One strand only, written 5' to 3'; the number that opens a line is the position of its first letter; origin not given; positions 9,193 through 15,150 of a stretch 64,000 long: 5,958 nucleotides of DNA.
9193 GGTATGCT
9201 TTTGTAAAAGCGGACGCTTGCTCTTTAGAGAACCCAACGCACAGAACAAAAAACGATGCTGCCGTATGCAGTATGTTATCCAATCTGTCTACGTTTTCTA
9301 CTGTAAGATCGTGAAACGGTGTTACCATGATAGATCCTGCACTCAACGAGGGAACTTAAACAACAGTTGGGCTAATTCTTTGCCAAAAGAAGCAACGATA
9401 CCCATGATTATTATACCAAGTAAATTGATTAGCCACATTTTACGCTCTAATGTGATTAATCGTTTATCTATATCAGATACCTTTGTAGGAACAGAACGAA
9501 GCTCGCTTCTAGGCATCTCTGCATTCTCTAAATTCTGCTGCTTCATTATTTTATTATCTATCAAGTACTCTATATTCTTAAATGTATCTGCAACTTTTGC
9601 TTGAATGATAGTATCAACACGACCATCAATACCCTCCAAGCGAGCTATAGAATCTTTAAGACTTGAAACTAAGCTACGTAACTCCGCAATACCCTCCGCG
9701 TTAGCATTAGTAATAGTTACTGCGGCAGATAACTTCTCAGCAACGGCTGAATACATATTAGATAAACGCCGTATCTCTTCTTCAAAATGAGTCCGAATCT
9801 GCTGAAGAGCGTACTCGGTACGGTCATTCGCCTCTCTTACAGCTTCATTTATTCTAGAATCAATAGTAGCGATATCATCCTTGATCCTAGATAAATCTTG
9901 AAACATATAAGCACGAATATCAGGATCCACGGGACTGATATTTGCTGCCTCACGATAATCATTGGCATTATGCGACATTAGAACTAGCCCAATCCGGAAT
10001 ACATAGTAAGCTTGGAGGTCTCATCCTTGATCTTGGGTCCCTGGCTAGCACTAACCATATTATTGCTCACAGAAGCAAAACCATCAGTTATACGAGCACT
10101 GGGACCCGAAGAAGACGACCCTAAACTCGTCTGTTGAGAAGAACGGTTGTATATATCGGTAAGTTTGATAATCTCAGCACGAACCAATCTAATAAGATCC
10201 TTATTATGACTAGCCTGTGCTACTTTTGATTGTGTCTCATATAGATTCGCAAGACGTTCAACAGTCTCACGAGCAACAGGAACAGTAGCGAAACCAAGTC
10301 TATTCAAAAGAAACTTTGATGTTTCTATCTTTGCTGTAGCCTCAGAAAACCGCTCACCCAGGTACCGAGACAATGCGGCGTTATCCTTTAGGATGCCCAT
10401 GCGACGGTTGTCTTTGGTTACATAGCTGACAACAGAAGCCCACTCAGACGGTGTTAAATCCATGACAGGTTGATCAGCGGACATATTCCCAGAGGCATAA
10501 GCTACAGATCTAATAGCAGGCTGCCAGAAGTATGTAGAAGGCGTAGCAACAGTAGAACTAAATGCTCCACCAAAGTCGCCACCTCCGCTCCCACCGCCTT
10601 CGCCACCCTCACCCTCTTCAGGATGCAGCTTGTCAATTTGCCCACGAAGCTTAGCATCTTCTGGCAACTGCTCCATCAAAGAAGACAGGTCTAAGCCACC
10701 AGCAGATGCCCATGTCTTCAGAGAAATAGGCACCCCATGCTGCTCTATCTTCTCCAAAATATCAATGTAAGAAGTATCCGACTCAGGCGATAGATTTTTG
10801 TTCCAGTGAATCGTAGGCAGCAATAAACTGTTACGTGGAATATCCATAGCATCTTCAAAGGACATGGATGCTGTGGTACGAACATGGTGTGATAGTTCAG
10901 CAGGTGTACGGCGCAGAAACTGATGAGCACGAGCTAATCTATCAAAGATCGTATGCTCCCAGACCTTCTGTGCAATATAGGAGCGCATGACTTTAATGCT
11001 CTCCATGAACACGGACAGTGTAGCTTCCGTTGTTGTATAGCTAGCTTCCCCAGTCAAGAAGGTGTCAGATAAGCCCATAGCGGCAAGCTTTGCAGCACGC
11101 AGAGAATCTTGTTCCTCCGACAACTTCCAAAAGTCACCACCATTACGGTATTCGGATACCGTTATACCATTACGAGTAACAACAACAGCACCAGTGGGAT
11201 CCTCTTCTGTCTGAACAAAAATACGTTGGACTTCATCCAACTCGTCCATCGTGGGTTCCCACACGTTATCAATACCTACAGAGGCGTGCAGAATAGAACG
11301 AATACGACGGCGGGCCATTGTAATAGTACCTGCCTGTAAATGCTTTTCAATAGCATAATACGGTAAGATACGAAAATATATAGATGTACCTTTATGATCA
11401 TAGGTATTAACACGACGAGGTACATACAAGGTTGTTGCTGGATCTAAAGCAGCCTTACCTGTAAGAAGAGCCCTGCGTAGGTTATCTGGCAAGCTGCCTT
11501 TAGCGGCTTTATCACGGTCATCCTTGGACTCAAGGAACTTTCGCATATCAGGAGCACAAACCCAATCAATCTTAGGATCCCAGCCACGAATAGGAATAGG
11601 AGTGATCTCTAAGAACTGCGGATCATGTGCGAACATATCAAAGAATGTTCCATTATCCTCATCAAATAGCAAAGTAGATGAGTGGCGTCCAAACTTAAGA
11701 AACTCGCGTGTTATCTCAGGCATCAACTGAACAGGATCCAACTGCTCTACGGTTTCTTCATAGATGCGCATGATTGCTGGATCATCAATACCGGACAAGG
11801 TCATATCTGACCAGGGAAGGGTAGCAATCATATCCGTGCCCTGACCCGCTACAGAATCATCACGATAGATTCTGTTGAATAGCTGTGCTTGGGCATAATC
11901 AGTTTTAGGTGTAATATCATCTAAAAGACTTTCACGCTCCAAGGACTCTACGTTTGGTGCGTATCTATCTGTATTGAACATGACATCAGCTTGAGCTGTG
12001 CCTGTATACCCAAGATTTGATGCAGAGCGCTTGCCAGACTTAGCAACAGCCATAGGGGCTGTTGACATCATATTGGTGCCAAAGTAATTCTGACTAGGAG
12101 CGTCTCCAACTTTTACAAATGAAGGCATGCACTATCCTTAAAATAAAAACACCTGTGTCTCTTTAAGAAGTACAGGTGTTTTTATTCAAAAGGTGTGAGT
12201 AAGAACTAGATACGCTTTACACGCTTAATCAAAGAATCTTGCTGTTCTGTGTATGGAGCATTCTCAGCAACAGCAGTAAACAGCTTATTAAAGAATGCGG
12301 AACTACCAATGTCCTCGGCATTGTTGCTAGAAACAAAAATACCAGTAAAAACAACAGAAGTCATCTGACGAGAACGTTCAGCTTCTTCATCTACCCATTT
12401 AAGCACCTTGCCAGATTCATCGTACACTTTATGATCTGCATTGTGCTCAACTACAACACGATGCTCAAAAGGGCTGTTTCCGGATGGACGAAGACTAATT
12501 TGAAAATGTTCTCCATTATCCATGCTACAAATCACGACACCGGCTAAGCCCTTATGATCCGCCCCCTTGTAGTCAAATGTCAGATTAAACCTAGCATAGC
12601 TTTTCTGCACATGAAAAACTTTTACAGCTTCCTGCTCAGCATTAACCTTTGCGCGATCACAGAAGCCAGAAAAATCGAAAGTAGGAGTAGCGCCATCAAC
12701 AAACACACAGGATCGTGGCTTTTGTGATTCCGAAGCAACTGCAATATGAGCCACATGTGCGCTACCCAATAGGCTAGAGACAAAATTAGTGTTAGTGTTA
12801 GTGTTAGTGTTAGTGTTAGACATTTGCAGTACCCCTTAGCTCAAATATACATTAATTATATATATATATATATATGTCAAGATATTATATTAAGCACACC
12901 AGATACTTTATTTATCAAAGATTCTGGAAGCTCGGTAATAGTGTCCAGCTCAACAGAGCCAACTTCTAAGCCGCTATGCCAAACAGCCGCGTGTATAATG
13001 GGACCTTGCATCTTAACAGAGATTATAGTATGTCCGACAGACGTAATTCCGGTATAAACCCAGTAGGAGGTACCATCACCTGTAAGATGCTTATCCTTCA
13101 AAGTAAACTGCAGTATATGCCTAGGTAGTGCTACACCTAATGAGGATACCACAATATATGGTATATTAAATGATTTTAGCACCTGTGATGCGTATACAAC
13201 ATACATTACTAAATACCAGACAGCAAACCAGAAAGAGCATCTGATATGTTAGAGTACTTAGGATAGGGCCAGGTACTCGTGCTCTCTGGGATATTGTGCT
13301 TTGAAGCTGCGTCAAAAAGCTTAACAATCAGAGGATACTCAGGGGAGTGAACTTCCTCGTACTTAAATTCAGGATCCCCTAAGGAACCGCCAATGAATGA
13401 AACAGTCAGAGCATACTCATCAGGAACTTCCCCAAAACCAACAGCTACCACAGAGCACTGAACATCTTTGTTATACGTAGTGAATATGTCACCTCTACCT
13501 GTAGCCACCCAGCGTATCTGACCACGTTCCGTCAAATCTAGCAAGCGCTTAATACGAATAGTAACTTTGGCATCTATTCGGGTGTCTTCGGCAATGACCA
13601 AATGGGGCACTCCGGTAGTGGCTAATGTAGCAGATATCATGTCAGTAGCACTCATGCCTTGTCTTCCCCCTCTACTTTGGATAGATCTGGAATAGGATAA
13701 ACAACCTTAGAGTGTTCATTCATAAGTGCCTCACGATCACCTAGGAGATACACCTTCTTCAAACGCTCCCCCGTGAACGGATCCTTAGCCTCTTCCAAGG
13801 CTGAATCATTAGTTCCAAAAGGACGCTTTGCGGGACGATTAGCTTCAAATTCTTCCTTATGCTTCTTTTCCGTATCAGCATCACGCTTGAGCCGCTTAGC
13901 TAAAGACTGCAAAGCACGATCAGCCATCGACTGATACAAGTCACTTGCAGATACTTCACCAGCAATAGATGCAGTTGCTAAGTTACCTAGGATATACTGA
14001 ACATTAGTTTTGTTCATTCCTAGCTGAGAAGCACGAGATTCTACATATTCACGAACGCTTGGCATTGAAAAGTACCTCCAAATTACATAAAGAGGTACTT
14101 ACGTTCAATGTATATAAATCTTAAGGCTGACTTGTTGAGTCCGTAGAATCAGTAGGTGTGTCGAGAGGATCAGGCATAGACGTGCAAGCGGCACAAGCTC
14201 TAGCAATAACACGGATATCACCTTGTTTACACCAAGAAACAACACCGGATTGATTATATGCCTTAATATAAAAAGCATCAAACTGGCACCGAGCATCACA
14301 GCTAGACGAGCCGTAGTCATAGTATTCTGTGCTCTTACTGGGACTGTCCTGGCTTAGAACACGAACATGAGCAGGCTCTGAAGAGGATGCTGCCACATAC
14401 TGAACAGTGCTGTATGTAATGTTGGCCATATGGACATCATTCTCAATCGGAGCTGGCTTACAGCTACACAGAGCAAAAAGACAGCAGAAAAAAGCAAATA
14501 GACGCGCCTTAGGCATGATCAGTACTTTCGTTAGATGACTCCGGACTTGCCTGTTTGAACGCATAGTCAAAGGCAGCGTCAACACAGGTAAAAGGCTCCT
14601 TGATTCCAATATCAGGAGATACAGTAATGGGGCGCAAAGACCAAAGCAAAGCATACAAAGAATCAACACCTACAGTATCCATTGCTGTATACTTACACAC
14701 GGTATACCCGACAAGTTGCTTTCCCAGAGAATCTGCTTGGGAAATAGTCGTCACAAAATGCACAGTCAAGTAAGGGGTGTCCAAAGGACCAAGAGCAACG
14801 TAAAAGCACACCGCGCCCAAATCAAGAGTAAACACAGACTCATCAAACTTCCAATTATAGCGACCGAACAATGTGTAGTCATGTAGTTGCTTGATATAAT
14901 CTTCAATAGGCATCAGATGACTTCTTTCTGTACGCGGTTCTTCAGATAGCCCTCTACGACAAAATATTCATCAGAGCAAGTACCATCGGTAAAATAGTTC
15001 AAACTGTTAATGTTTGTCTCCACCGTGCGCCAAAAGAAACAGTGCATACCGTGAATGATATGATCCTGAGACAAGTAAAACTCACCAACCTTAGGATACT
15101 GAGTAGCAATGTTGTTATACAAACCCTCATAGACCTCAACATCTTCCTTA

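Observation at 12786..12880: Microsatellite-controlled gene: (TA)9 tract inside a promoter spacer plus in-frame hexanucleotide repeat encoding (Asn-Thr)6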

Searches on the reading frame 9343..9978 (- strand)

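Call 9: search_protein_families(library=phrogs, proteins=[window:9343-9978:-], max_evalue=0.01)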
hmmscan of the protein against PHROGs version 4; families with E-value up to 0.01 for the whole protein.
window:9343-9978:- (211 aa): 2 families
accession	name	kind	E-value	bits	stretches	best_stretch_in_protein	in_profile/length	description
phrog_5328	-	unknown function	0.0058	18.1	0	25-111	7-95/101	-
phrog_3590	-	unknown function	0.0092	16.4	0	27-179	160-290/481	-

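Call 10: search_protein_families(library=pfam, proteins=[window:9343-9978:-], max_evalue=0.01)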
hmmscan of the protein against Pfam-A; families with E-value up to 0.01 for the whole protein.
window:9343-9978:- (211 aa): 3 families
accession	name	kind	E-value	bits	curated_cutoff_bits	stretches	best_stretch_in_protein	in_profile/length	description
PF04513.17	Baculo_PEP_C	-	0.0018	18.8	38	1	30-118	30-119/140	Baculovirus polyhedron envelope protein, PEP, C terminus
PF04108.17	ATG17_like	-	0.0021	18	43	1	27-139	137-252/355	Autophagy protein ATG17-like domain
PF20849.2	TelK_muzzle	-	0.0031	18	27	0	63-119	3-57/118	Protelomerase, muzzle domain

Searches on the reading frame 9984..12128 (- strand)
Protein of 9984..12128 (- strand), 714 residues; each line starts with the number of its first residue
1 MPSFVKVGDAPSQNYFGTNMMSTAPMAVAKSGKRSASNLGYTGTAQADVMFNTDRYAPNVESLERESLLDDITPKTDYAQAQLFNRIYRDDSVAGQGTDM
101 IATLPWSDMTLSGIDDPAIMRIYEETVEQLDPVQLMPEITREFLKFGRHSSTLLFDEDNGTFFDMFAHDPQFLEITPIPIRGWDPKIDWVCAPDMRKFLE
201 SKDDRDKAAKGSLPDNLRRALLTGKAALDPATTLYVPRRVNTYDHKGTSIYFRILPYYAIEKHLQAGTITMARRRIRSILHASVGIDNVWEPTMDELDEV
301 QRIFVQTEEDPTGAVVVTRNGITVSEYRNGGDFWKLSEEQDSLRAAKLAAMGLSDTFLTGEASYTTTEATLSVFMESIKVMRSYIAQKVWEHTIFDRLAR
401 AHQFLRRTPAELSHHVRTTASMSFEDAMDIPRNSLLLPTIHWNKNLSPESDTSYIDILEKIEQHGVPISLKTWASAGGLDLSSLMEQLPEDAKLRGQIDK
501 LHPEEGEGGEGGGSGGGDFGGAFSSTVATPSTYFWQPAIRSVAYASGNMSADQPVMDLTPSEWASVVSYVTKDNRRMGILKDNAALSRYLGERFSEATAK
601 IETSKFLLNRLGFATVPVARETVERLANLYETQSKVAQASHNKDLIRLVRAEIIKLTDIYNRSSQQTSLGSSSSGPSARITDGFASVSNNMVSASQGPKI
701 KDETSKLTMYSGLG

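Call 9: search_protein_families(library=phrogs, proteins=[window:9984-12128:-], max_evalue=0.01)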
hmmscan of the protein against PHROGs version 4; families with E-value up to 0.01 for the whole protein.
window:9984-12128:- (714 aa): 1 family
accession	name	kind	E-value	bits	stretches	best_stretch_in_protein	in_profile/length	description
phrog_16240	-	head and packaging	1.7e-112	378.1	1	65-550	76-548/643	portal protein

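Call 10: search_protein_families(library=pfam, proteins=[window:9984-12128:-], max_evalue=0.01)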
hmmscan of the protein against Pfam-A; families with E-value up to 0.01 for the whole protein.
window:9984-12128:- (714 aa): 0 families

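Call 12: search_dna_similar(query=window:9984-12128:-, collection=phages, mode=protein, max_rows=25, max_evalue=0.00001)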
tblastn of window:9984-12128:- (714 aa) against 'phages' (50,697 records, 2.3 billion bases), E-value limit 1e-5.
Records with a match: 95; places in all: 95; records where one place covers at least 80% of the query: 0.
Best place of each record, by identity: <60% 95.
By first word of the organism name: Erwinia 49; Pseudomonas 14; Dickeya 8; Burkholderia 5; Rhizobium 5; Xanthomonas 4; Vibrio 2; Ralstonia 2; Achromobacter 2; Phage 1; and 3 more.
By host as written in the record: Erwinia amylovora 43; Pseudomonas putida KT2440 and Paw85 9; Dickeya solani MK10 6; - 4; Burkholderia cenocepacia 4; Xanthomonas hortorum pv. vitians CFBP8640 3; Vibrio coralliilyticus RE98 2; Pseudomonas aeruginosa PAO1 2; and 16 more.
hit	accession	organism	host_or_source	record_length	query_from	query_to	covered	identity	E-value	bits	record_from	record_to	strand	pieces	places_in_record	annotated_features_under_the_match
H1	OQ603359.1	Erwinia phage Ep032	Erwinia sp. YA1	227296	17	501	68%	33.5%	3e-81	288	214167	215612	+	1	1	record has no annotation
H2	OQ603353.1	Xanthomonas phage Ep026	Xanthomonas sp. Q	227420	17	501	68%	33.5%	3e-81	288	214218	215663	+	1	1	record has no annotation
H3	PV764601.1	Xanthomonas phage PhiXhv-12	Xanthomonas hortorum pv. vitians ...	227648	17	501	68%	33.5%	3e-81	288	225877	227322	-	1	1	portal protein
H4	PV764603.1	Xanthomonas phage PhiXhv-16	Xanthomonas hortorum pv. vitians ...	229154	17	501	68%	33.5%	3e-81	288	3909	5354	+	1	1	portal protein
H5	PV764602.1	Xanthomonas phage PhiXhv-15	Xanthomonas hortorum pv. vitians ...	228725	17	501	68%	33.5%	4e-81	288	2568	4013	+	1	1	portal protein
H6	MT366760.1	Vibrio phage vB_VcorM_GR7B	Vibrio coralliilyticus RE98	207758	65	498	61%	35.3%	5e-84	296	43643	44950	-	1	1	hypothetical protein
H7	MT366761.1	Vibrio phage vB_VcorM_GR11A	Vibrio coralliilyticus RE98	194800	65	498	61%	34.9%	8e-84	296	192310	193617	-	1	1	hypothetical protein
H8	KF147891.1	Pseudomonas phage PaBG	Pseudomonas aeruginosa PAO1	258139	68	500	61%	34.5%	4e-78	279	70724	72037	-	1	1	putative portal protein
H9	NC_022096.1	Pseudomonas phage PaBG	Pseudomonas aeruginosa PAO1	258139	68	500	61%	34.5%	4e-78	279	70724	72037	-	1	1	portal protein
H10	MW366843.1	Erwinia phage pEa_SNUABM_5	Erwinia amylovora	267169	6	502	70%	29.5%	9e-72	260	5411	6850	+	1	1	putative portal protein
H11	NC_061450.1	Erwinia phage pEa_SNUABM_5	Erwinia amylovora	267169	6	502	70%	29.5%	9e-72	260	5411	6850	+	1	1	putative portal protein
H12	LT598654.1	Phage NCTB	surface water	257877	83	499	58%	34.9%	1e-74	269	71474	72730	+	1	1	Phage protein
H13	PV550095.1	Alcaligenes phage Afa-NA1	Alcaligenes faecalis subsp. faecalis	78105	27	498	66%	30.7%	3e-65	241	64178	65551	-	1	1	putative portal protein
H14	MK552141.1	Burkholderia phage BcepSauron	Burkholderia cenocepacia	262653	76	500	60%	33.6%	2e-61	230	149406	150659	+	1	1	hypothetical protein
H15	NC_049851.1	Burkholderia phage BcepSauron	Burkholderia cenocepacia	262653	76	500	60%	33.6%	2e-61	230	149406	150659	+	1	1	portal protein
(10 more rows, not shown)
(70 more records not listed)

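Call 25: find_related_loci(query=window:9984-12128:-, collection=viral_contigs, flank=3000)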
Query window:9984-12128:- (714 aa) in viral_contigs; peptide patterns used: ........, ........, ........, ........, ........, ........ (x = any residue, [..] = any of these).
2 stretches matched a pattern, but none encodes a relative of the query by tblastn (E <= 1e-3).

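Call 28: find_related_loci(query=A1, collection=metagenome_contigs, flank=4000)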
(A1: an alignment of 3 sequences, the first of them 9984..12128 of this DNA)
Query A1 (714 aa) in metagenome_contigs; peptide patterns used: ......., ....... (x = any residue, [..] = any of these).
600 stretches matched a pattern, but none encodes a relative of the query by tblastn (E <= 1e-3).

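Call 45: find_encoding_contigs(protein=window:9984-12128:-, flank=2500, max_places=10)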
Protein window:9984-12128:- (714 aa): 10 contigs read that carry it; 2 places shown.
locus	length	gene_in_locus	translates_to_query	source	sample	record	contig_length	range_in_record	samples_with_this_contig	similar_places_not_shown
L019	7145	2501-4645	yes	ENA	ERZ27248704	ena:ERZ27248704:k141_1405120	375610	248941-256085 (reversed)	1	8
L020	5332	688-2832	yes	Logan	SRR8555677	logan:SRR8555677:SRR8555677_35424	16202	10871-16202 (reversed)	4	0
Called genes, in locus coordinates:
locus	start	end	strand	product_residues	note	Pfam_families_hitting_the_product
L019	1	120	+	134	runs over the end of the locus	-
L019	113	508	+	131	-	-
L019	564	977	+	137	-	-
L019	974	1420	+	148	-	-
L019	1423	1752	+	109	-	-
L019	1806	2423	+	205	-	-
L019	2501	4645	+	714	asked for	-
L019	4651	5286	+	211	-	-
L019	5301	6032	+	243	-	-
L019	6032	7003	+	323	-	-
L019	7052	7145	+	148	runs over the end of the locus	-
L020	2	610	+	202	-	?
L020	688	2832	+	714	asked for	-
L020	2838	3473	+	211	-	-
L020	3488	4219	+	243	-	-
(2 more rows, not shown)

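Call 73: find_related_loci(query=A1, collection=genome_contigs, flank=4000)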
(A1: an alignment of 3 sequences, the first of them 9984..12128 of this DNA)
Query A1 (714 aa) in genome_contigs; peptide patterns used: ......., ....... (x = any residue, [..] = any of these).
95 stretches matched a pattern, but none encodes a relative of the query by tblastn (E <= 1e-3).

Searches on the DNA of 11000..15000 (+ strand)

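Call 5: search_dna_similar(query=window:11000-15000:+, collection=phages, mode=distant, max_rows=30)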
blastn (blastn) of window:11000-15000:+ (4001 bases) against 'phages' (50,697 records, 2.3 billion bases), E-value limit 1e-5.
No match.
